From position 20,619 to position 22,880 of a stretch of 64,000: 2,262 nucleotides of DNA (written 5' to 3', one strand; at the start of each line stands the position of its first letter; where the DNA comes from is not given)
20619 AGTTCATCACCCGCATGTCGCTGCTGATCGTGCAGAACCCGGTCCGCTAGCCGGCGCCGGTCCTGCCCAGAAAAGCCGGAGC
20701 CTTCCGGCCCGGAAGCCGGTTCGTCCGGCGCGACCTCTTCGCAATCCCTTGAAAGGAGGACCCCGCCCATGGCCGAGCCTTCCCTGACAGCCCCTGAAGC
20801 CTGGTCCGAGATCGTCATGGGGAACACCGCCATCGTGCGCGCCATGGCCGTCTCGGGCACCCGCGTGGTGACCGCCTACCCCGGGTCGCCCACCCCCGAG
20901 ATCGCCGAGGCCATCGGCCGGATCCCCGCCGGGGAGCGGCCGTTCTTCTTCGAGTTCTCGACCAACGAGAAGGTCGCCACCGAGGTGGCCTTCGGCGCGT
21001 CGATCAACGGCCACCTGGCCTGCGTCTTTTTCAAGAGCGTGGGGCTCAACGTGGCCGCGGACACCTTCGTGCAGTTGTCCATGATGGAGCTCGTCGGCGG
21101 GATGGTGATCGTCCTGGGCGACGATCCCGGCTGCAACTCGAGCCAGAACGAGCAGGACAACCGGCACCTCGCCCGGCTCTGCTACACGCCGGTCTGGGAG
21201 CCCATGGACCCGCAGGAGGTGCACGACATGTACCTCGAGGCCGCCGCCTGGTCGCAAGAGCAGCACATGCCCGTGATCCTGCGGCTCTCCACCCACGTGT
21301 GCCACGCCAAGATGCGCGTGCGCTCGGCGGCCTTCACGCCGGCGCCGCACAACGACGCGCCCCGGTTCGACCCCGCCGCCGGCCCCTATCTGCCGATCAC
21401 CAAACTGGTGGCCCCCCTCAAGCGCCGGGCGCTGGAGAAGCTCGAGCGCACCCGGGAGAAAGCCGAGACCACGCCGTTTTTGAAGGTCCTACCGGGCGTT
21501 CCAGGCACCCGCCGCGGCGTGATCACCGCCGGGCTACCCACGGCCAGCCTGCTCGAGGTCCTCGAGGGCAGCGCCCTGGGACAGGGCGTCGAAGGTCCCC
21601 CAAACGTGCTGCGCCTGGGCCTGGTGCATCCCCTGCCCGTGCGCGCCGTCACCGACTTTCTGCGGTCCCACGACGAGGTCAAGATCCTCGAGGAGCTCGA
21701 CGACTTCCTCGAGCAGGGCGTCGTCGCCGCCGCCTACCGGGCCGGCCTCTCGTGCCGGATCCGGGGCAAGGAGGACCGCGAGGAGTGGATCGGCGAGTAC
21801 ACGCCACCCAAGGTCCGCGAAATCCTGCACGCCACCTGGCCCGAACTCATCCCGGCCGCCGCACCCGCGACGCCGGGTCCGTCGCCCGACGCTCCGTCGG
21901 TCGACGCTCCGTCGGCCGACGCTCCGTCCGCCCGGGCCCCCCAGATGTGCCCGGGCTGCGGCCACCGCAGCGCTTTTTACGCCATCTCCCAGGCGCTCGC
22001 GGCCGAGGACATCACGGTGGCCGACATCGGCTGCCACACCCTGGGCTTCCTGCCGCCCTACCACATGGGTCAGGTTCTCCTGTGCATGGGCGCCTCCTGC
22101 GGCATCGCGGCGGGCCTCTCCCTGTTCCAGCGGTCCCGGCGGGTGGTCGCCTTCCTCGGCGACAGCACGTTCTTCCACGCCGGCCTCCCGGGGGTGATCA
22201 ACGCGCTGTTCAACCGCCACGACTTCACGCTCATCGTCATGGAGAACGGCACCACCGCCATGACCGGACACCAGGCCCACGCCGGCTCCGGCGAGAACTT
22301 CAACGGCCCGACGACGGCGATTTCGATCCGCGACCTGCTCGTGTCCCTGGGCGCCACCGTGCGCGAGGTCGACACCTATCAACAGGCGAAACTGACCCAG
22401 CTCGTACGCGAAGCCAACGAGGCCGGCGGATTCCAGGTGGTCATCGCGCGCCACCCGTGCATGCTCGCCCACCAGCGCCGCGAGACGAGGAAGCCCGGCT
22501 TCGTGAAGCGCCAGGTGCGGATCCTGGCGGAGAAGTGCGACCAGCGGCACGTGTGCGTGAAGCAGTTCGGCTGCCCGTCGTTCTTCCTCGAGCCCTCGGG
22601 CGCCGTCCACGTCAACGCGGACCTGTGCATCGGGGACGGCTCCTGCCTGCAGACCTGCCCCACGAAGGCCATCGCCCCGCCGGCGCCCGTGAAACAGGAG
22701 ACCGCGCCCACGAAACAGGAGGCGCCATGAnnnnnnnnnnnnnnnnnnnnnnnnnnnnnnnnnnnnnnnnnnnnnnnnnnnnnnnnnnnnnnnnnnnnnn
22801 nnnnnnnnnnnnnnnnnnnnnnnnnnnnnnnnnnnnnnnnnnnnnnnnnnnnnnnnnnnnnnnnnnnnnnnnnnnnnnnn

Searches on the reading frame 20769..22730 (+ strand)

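Call 74: search_protein_families(library=pfam, proteins=[window:20769-22730:+], max_evalue=0.00001)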
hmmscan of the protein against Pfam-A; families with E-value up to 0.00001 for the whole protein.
window:20769-22730:+ (653 aa): 2 families
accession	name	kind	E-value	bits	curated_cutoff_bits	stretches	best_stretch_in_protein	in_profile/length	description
PF02775.26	TPP_enzyme_C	-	1.4e-20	74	21.9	1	419-558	1-149/151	Thiamine pyrophosphate enzyme, C-terminal TPP binding domain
PF01855.24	POR_N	-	1.5e-11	44.9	27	1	29-188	6-169/231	Pyruvate flavodoxin/ferredoxin oxidoreductase, thiamine diP-bdg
